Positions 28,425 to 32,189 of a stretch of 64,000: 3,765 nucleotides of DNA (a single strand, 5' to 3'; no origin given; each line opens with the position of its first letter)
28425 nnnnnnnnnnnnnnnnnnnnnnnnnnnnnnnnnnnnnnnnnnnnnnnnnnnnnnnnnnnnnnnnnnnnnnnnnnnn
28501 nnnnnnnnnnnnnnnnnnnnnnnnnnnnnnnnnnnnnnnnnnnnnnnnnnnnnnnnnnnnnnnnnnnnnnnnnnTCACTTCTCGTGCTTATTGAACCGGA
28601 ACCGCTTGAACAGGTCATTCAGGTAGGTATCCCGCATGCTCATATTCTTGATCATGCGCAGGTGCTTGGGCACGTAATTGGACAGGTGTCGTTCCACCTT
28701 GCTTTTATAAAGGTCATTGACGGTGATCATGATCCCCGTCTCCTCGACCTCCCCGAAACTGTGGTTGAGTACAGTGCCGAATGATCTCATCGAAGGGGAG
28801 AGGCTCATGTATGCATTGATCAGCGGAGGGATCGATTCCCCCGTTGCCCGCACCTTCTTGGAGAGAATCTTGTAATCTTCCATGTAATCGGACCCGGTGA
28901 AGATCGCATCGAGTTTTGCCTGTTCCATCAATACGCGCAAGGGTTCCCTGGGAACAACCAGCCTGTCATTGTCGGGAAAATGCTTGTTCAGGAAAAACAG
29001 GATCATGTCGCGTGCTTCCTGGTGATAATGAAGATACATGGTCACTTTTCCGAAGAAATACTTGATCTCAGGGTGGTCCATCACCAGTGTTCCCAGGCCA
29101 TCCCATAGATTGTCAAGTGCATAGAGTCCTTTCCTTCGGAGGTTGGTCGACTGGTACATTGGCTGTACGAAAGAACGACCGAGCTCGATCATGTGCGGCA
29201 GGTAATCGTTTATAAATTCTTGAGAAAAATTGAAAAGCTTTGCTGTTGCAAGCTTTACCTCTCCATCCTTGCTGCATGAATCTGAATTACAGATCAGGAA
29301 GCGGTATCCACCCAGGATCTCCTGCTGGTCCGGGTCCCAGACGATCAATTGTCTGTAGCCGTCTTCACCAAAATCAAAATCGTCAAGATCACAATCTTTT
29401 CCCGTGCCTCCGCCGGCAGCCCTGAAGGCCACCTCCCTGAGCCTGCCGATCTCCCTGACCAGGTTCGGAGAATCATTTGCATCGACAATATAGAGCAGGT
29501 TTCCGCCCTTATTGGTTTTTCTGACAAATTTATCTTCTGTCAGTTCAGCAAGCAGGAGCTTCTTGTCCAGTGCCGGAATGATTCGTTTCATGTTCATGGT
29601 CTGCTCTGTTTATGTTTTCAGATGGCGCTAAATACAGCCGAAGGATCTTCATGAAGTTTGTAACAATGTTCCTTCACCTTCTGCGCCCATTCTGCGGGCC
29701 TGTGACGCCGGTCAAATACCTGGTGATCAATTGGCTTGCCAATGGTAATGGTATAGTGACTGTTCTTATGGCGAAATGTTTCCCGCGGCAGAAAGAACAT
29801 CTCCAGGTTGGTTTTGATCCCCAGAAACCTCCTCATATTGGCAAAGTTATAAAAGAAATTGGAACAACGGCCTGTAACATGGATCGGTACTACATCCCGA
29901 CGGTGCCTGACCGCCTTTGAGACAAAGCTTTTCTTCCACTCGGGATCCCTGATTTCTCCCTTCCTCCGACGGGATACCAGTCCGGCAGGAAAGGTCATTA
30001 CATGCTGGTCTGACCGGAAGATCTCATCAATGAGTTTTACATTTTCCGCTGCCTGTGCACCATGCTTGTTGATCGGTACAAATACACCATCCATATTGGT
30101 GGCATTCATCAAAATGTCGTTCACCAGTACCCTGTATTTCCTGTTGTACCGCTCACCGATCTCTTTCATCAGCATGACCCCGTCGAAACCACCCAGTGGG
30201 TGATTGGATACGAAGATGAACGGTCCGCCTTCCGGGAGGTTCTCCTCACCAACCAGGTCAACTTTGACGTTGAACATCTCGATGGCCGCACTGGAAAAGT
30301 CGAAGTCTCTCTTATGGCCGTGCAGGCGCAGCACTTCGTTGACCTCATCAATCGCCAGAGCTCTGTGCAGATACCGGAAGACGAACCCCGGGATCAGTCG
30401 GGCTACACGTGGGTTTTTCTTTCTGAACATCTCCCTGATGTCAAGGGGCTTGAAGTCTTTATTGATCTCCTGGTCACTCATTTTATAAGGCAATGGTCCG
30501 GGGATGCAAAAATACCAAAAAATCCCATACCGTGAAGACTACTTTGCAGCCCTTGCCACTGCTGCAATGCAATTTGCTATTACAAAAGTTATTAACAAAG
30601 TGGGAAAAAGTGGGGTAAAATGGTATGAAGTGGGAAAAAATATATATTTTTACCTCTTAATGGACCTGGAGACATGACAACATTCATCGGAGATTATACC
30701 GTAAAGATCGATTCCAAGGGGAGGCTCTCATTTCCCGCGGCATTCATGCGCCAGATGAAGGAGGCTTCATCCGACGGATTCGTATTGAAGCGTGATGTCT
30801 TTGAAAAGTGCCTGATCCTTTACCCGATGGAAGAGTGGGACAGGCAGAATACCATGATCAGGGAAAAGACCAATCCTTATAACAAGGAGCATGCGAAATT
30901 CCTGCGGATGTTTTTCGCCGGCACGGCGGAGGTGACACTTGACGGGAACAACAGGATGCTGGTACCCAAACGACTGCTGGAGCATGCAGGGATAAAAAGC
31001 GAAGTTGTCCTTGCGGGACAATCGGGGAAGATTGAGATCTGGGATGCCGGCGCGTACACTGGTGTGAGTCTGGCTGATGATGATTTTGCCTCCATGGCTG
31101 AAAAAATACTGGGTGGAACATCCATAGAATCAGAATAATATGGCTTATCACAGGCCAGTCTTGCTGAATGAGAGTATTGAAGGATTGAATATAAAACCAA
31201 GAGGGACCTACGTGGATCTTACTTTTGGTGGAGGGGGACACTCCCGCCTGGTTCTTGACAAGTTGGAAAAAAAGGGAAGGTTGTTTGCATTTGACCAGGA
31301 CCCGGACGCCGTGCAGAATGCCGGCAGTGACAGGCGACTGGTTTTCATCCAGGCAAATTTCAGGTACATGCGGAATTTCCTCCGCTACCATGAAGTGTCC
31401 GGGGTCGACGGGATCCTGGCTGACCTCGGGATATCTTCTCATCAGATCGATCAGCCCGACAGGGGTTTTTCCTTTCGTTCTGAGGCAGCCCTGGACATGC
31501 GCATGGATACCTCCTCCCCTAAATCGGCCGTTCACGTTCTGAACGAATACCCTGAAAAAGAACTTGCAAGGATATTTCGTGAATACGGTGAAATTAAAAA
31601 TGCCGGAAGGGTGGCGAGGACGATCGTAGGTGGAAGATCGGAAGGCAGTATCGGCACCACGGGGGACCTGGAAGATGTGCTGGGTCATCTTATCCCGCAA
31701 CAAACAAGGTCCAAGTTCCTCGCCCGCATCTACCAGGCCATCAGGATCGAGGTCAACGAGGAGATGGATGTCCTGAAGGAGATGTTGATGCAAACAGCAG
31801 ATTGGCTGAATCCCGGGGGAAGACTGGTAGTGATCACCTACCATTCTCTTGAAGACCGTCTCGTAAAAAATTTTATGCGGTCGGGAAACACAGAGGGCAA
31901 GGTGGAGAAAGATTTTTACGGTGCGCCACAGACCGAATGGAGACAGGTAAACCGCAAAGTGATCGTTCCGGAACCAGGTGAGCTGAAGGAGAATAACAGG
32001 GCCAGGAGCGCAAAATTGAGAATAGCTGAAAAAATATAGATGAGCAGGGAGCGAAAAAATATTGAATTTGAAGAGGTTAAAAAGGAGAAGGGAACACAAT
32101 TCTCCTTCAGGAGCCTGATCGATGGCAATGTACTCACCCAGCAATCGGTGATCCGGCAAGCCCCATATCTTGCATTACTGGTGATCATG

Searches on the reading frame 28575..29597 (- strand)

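Call 44: search_protein_families(library=pfam, proteins=[window:28575-29597:-], max_evalue=0.00001)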
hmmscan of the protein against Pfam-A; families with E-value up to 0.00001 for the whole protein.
window:28575-29597:- (340 aa): 1 family
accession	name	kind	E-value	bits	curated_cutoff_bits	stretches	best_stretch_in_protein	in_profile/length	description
PF13444.12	Acetyltransf_5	-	9e-14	52.4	22.4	1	53-151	1-94/102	Acetyltransferase (GNAT) domain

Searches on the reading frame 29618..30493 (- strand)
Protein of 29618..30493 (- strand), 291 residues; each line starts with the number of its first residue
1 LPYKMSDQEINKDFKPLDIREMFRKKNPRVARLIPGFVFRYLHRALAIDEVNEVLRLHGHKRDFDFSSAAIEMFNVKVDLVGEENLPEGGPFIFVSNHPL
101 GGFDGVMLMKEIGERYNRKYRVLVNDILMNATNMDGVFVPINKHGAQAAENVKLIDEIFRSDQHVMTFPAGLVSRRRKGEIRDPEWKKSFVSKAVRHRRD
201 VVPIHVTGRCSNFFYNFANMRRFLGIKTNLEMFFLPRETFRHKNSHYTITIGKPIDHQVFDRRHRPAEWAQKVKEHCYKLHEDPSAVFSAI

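Call 44: search_protein_families(library=pfam, proteins=[window:29618-30493:-], max_evalue=0.00001)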
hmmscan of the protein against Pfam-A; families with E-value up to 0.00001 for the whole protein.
window:29618-30493:- (291 aa): 2 families
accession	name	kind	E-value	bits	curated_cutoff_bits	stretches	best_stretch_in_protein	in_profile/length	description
PF19576.4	Acyltransf_2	-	8.9e-63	212.1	27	1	24-281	4-260/266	Acyltransferase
PF01553.26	Acyltransferase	-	8.6e-11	42.2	23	1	78-206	2-131/132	Acyltransferase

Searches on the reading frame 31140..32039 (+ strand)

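Call 44: search_protein_families(library=pfam, proteins=[window:31140-32039:+], max_evalue=0.00001)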
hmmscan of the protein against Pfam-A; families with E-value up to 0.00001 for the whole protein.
window:31140-32039:+ (299 aa): 2 families
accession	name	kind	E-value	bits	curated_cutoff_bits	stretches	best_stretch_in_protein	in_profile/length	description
PF01795.25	Methyltransf_5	-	5.2e-98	328.8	27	1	2-299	2-309/309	MraW methylase family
PF01728.25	FtsJ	-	7.4e-08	33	24.1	1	11-107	11-113/181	FtsJ-like methyltransferase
